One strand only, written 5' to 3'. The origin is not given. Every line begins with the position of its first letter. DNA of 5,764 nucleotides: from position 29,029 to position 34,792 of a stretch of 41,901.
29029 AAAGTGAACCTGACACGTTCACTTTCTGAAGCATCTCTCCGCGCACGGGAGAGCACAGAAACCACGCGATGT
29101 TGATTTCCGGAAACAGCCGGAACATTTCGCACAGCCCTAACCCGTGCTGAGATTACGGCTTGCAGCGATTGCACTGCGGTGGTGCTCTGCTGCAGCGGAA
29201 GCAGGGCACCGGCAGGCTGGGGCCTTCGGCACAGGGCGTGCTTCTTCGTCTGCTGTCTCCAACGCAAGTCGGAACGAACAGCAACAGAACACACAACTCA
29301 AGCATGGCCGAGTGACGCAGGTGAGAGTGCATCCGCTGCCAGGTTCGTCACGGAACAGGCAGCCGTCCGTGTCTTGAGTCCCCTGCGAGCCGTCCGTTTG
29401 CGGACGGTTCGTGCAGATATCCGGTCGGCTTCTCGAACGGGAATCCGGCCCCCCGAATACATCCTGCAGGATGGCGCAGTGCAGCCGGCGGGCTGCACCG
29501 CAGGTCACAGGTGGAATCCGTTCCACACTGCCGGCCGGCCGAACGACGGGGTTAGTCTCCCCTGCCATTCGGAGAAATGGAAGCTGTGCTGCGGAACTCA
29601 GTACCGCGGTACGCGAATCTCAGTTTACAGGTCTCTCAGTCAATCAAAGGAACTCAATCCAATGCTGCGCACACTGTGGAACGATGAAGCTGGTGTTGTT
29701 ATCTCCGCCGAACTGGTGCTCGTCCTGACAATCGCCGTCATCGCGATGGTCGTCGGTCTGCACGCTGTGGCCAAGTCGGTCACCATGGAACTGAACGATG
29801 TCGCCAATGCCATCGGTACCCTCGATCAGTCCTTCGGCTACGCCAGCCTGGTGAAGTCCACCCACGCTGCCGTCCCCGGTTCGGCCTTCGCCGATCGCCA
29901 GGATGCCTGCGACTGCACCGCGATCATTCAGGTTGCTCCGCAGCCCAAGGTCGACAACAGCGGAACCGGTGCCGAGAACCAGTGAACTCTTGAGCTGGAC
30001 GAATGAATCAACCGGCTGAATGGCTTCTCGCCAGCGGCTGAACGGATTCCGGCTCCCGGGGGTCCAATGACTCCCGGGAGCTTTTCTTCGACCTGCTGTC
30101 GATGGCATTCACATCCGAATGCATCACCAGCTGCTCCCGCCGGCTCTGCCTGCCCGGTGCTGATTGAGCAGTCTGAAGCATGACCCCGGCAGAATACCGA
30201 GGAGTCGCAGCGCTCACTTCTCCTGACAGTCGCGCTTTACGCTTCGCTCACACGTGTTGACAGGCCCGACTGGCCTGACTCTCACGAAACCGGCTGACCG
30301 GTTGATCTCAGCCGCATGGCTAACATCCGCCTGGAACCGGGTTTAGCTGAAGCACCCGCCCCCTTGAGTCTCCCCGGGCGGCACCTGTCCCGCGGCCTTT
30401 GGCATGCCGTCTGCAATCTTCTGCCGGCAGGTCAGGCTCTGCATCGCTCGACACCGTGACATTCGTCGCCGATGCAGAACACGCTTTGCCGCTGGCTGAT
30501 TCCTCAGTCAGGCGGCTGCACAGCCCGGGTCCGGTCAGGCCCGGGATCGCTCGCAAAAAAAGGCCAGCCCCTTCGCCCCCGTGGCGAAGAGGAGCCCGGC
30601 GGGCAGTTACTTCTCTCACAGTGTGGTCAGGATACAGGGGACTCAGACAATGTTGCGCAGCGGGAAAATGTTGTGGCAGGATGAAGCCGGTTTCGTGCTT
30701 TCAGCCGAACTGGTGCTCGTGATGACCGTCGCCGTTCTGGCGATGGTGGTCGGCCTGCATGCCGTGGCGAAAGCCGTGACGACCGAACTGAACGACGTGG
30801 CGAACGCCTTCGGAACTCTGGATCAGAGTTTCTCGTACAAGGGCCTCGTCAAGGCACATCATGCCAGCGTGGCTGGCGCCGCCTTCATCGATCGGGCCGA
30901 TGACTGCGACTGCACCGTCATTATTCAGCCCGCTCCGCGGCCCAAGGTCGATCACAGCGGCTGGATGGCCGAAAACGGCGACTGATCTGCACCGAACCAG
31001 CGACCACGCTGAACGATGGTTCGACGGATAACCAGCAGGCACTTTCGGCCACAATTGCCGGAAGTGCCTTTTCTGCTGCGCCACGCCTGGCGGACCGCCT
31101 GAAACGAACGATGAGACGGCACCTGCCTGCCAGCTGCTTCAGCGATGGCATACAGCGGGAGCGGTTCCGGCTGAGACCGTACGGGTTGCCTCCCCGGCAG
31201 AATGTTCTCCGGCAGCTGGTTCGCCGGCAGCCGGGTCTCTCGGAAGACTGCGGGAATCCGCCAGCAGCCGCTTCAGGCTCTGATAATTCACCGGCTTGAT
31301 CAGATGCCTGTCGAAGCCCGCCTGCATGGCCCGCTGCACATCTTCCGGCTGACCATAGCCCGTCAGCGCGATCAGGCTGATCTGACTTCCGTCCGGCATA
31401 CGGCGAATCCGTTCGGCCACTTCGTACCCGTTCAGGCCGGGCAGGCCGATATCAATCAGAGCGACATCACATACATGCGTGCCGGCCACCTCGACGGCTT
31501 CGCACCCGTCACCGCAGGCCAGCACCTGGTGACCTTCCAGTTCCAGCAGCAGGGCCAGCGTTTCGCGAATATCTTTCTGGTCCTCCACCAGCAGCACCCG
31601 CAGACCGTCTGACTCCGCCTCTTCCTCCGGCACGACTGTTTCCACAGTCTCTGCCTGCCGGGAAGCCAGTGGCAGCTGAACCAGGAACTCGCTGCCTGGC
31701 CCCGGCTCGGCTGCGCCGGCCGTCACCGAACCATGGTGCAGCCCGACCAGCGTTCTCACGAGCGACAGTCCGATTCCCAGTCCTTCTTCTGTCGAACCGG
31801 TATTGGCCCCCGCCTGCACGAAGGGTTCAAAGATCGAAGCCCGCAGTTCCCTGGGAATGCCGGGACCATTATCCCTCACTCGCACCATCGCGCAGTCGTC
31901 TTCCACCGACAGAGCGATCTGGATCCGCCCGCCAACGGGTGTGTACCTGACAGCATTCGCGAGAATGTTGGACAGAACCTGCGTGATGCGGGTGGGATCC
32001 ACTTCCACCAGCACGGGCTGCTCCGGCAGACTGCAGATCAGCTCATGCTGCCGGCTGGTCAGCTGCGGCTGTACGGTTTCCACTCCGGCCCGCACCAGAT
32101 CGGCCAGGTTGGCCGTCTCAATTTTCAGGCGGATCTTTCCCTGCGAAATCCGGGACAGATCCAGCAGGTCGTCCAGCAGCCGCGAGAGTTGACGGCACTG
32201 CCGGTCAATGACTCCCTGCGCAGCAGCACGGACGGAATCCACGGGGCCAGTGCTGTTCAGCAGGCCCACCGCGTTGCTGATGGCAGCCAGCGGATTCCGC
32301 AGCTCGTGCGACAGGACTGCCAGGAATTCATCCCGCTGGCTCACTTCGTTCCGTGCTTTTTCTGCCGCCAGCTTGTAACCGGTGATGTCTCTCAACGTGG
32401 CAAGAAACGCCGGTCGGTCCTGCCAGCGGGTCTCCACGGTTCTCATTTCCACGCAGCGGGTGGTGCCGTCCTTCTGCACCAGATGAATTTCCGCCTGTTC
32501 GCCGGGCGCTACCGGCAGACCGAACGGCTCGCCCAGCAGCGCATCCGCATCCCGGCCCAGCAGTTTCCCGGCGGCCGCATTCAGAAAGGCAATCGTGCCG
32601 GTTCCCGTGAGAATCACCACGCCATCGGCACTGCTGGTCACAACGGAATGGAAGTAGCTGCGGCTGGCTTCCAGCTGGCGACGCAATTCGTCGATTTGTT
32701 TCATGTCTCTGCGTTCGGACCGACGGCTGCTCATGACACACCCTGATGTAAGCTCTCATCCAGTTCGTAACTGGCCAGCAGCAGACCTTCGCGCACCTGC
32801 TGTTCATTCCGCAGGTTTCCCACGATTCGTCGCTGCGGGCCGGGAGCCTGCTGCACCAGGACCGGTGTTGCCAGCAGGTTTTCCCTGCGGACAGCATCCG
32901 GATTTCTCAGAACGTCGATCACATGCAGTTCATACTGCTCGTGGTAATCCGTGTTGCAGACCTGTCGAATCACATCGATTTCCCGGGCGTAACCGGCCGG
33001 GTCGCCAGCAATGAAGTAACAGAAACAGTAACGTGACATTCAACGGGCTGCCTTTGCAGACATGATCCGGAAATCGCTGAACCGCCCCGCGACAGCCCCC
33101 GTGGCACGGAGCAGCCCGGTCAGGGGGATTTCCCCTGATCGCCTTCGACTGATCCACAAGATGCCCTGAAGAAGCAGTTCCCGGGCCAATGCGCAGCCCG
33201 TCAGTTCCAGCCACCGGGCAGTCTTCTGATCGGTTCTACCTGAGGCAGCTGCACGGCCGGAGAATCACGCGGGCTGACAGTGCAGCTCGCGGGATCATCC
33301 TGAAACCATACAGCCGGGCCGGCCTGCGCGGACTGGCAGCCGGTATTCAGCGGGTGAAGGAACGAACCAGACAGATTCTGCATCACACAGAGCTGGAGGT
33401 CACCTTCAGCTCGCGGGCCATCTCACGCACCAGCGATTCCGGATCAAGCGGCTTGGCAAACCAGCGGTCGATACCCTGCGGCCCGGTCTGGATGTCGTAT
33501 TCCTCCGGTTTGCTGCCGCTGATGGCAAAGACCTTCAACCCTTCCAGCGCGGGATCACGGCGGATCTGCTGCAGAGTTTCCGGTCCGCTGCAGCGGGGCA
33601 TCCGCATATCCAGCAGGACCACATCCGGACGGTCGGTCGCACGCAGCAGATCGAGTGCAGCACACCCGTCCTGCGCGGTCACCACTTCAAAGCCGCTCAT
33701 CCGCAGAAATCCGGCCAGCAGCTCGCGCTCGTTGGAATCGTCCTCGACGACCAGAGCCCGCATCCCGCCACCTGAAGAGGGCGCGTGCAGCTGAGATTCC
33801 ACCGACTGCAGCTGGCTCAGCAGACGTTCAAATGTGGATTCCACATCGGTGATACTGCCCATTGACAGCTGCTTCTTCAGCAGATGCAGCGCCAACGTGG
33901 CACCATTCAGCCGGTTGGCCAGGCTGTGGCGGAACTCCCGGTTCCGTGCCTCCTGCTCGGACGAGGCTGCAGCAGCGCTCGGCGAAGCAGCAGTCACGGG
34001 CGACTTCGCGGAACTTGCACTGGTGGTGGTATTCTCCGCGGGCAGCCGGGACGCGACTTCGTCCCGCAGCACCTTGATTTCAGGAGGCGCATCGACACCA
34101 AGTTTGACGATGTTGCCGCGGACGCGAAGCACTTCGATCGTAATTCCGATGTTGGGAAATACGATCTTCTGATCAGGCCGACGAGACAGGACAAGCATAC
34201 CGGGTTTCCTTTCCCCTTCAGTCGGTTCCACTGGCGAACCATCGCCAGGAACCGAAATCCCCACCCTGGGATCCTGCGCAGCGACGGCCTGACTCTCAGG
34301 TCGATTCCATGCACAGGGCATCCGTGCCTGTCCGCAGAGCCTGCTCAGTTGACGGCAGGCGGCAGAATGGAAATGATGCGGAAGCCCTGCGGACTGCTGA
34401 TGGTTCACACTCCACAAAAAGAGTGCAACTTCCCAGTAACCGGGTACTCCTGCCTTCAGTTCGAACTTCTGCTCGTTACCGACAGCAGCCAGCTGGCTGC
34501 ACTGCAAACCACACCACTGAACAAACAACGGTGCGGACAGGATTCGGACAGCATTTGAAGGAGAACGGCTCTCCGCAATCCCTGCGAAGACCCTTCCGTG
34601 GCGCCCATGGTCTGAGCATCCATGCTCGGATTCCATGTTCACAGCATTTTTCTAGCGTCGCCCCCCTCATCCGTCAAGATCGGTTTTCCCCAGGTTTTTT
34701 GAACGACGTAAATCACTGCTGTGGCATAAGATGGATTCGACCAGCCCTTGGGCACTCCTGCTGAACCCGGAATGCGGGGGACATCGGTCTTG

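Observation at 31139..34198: Gene order suggests a His-Asp-His-Asp phosphorelay ending on an RNA-binding output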

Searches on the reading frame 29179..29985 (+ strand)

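Call 3: search_protein_families(library=pfam, proteins=[window:29179-29985:+], max_evalue=0.01)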
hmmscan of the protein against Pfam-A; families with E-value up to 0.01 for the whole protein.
window:29179-29985:+ (268 aa): 1 family
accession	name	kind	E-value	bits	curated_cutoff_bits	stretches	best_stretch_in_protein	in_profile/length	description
PF03911.21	Sec61_beta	-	0.00037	20.9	27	1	169-198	11-41/41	Sec61beta family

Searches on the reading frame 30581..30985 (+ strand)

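Call 3: search_protein_families(library=pfam, proteins=[window:30581-30985:+], max_evalue=0.01)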
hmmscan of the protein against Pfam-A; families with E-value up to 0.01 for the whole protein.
window:30581-30985:+ (134 aa): 1 family
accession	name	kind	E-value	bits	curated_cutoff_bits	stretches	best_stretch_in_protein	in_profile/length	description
PF03911.21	Sec61_beta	-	0.0046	17.4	27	1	34-63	11-41/41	Sec61beta family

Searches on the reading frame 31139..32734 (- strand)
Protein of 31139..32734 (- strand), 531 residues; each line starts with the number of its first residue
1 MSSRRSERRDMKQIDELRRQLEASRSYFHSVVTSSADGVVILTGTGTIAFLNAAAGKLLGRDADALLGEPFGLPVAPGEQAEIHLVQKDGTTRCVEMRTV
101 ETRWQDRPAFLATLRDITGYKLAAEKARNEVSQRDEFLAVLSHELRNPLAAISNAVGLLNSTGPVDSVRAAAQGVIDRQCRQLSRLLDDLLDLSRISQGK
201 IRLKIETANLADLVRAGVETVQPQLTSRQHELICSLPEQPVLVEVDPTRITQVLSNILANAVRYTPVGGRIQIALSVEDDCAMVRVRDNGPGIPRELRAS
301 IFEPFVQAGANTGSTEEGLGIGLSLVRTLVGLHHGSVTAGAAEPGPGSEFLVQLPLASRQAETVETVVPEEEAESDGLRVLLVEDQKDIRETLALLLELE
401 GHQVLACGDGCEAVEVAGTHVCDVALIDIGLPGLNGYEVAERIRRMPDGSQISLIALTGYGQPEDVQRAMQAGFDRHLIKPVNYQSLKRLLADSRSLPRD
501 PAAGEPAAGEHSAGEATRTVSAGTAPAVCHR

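Call 3: search_protein_families(library=pfam, proteins=[window:31139-32734:-], max_evalue=0.01)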
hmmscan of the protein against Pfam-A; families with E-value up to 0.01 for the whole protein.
window:31139-32734:- (531 aa): 8 families
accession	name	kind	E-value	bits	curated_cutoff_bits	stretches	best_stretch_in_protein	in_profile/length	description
PF02518.31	HATPase_c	-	1.1e-26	93.9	26.4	1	246-357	2-110/111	Histidine kinase-, DNA gyrase B-, and HSP90-like ATPase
PF00072.30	Response_reg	-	1.7e-23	83.3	30.2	1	380-489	1-108/111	Response regulator receiver domain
PF00512.31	HisKA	-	4.4e-17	62.3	26.9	1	133-199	1-66/66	His Kinase A (phospho-acceptor) domain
PF00989.32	PAS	-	3.7e-09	37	22.6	1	28-75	3-50/113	PAS fold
PF13426.13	PAS_9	-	9.6e-06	26.3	27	1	37-118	2-102/103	PAS domain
PF13188.13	PAS_8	-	0.00019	21.6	21.8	1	27-79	2-50/65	PAS domain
PF08448.16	PAS_4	-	0.00045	20.9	23.1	1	33-82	2-50/110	PAS fold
PF13581.12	HATPase_c_2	-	0.0063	17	27.4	0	254-330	40-109/127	Histidine kinase-like ATPase domain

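Call 24: find_homologous_proteins(query=window:31139-32734:-, max_evalue=1e-20)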
Query window:31139-32734:- (531 aa): 7782 proteins with E <= 1e-20 among 8000 candidates; the best 120 are listed.
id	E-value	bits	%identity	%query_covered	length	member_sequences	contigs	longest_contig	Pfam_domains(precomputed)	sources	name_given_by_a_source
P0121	0.0e+0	1132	100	98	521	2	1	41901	PF02518.32,PF00512.32,PF00989.32,PF00072.31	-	-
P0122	5.6e-139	482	49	96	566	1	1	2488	PF13188.14,PF08448.17,PF02518.32,PF00512.32,PF00989.32,PF00072.31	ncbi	-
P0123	4.2e-137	476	48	93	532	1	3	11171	PF13188.14,PF02518.32,PF00512.32,PF00989.32,PF00072.31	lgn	-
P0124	1.6e-135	471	49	92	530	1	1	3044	PF13188.14,PF08448.17,PF02518.32,PF00512.32,PF00989.32,PF00072.31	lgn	-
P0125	7.9e-134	465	49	91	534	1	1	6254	PF13188.14,PF02518.32,PF00512.32,PF00989.32,PF00072.31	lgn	-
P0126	6.2e-133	462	48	88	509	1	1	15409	PF13426.14,PF13188.14,PF08448.17,PF02518.32,PF00512.32,PF00989.32,PF00072.31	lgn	-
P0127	7.1e-133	462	48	94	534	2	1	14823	PF13188.14,PF08448.17,PF02518.32,PF00512.32,PF00989.32,PF00072.31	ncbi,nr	ncbi:MAG: response regulator [Planctomycetaceae bacterium]|nr:response regulator [Planctomycetaceae 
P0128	4.7e-132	459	48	93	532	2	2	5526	PF13426.14,PF13188.14,PF08448.17,PF02518.32,PF00512.32,PF00989.32,PF00072.31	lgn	-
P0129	1.3e-130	455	48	89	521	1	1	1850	PF13426.14,PF13188.14,PF08448.17,PF02518.32,PF00512.32,PF00989.32,PF00072.31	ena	-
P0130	1.8e-130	454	48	91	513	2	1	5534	PF13426.14,PF13188.14,PF02518.32,PF00512.32,PF00989.32,PF00072.31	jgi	jgi:signal transduction histidine kinase/ActR/RegA family two-component response regulator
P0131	5.7e-130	453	47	93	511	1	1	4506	PF13426.14,PF13188.14,PF02518.32,PF00512.32,PF00989.32,PF00072.31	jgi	-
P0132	3.9e-128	447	47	94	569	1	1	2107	PF13426.14,PF13188.14,PF08448.17,PF02518.32,PF00512.32,PF00989.32,PF00072.31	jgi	jgi:signal transduction histidine kinase/CheY-like chemotaxis protein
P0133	6.3e-128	446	47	91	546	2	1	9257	PF13426.14,PF13188.14,PF08448.17,PF02518.32,PF00512.32,PF00989.32,PF00072.31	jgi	jgi:signal transduction histidine kinase/ActR/RegA family two-component response regulator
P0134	9.0e-127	442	46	92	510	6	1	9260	PF13426.14,PF13188.14,PF08448.17,PF02518.32,PF00512.32,PF00989.32,PF00072.31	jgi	jgi:two-component system CheB/CheR fusion protein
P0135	9.2e-127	442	46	91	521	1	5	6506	PF13188.14,PF02518.32,PF00512.32,PF00989.32,PF00072.31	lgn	-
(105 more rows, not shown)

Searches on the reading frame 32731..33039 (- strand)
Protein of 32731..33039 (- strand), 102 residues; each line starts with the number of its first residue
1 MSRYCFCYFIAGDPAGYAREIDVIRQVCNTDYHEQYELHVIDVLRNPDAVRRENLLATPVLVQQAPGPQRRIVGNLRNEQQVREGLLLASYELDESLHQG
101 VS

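Call 3: search_protein_families(library=pfam, proteins=[window:32731-33039:-], max_evalue=0.01)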
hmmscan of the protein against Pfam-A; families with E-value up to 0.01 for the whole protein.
window:32731-33039:- (102 aa): 1 family
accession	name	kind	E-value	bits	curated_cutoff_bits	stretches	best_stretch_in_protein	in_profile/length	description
PF07689.18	KaiB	-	4.2e-18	65.3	27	1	9-85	3-79/82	KaiB domain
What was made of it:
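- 32731..33039 (-): KaiB homologue (102 aa) whose stop codon overlaps the kinase start codon (ATGA), suggesting translational coupling. PF07689 scores 65 bits (call 3).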

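Call 79: search_solved_structures(query=window:32731-33039:-, max_evalue=0.01, show_alignments=2)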
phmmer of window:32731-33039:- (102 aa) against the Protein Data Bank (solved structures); distinct sequences matched with E-value up to 0.01: 11.
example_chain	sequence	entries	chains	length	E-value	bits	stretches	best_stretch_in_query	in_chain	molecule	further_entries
2qke_A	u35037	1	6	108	7.4e-14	55.1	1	4-94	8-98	Circadian clock protein kaiB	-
5jwq_B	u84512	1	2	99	1e-13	54.7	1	8-93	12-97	Circadian clock protein KaiB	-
1vgl_A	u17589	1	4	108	1e-13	54.7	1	4-94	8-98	Circadian clock protein kaiB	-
4kso_C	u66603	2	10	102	1.1e-13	54.6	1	4-96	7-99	Circadian clock protein KaiB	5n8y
1wwj_A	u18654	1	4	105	5.1e-13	52.4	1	4-93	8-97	Circadian clock protein kaiB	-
1r5p_A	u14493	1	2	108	6.6e-13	52.1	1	4-95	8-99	circadian oscillation regulator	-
5jwo_B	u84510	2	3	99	6.9e-13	52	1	8-93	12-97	Circadian clock protein KaiB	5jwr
5jyt_A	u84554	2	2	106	8.4e-13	51.7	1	8-93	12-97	Circadian clock protein KaiB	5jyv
8fwj_M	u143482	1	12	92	8.7e-12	48.5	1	8-86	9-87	Circadian clock protein KaiB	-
4kun_A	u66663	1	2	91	2.4e-10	43.9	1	3-86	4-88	Hypothetical protein Lpp1115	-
8ubh_A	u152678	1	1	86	1.3e-07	35.1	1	4-82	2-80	Circadian oscillation regulator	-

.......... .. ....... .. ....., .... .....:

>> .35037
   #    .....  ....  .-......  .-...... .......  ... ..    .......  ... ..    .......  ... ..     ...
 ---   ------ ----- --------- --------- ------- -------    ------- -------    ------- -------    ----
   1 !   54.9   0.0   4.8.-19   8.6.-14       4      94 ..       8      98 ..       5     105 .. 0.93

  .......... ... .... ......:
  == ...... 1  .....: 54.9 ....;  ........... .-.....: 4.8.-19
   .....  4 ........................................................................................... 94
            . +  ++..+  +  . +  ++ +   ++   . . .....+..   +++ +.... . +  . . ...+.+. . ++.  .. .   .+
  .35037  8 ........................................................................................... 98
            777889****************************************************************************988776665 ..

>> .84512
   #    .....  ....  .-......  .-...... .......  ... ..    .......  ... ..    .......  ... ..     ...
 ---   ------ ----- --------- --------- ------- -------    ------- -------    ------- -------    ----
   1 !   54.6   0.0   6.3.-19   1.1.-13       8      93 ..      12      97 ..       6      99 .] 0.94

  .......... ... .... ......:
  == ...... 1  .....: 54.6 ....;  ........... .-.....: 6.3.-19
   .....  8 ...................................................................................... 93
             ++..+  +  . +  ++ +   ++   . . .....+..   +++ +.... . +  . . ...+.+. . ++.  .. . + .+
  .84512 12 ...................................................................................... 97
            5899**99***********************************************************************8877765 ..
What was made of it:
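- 32731..33039 (-): E 7e-14 to KaiB crystal structures (call 79).
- On KaiB: E 7e-14 over residues 4-94 to 2qke (call 79).
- Closest known: KaiB with SasA/CikA output kinases of the cyanobacterial clock. Same: A full-length KaiB homologue (E 7e-14; call 79) is coupled to a histidine kinase.
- Checked: The protein is colinear with cyanobacterial KaiB structures at E 7e-14 (call 79).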

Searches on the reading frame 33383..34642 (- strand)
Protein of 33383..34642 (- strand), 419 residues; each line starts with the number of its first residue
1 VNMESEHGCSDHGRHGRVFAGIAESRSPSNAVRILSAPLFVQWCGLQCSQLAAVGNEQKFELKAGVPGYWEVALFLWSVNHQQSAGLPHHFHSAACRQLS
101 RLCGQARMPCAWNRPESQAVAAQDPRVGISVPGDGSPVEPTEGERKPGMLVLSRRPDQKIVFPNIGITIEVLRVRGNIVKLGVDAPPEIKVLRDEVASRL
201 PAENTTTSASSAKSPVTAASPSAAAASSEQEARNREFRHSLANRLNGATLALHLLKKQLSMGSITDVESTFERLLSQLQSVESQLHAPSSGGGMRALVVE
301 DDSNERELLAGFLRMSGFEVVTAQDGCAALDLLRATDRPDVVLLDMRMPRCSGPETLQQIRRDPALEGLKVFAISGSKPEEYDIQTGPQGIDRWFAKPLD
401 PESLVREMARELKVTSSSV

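Call 3: search_protein_families(library=pfam, proteins=[window:33383-34642:-], max_evalue=0.01)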
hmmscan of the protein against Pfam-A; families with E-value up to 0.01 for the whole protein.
window:33383-34642:- (419 aa): 2 families
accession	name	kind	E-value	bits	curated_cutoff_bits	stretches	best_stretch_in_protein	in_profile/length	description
PF00072.30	Response_reg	-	2.1e-20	73.4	30.2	1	297-406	2-108/111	Response regulator receiver domain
PF02599.21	CsrA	-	1.6e-15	57.2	27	1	149-199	1-50/53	Global regulator protein family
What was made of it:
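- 33383..34198 (-): CsrA-DHp(His)-REC fusion protein, 271 aa. Proposed to provide the second His and the terminal Asp of the relay, plus the RNA-binding output. Pfam finds CsrA and Response_reg (call 3).
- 34046..34198 (-): CsrA domain (residues 1-51). PF02599 scores 57 bits against a cutoff of 27 (call 3).
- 33413..33760 (-): Terminal receiver domain (residues 147-262) with D153, D197, S227, W246 and K249. PF00072 scores 73 bits (call 3).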
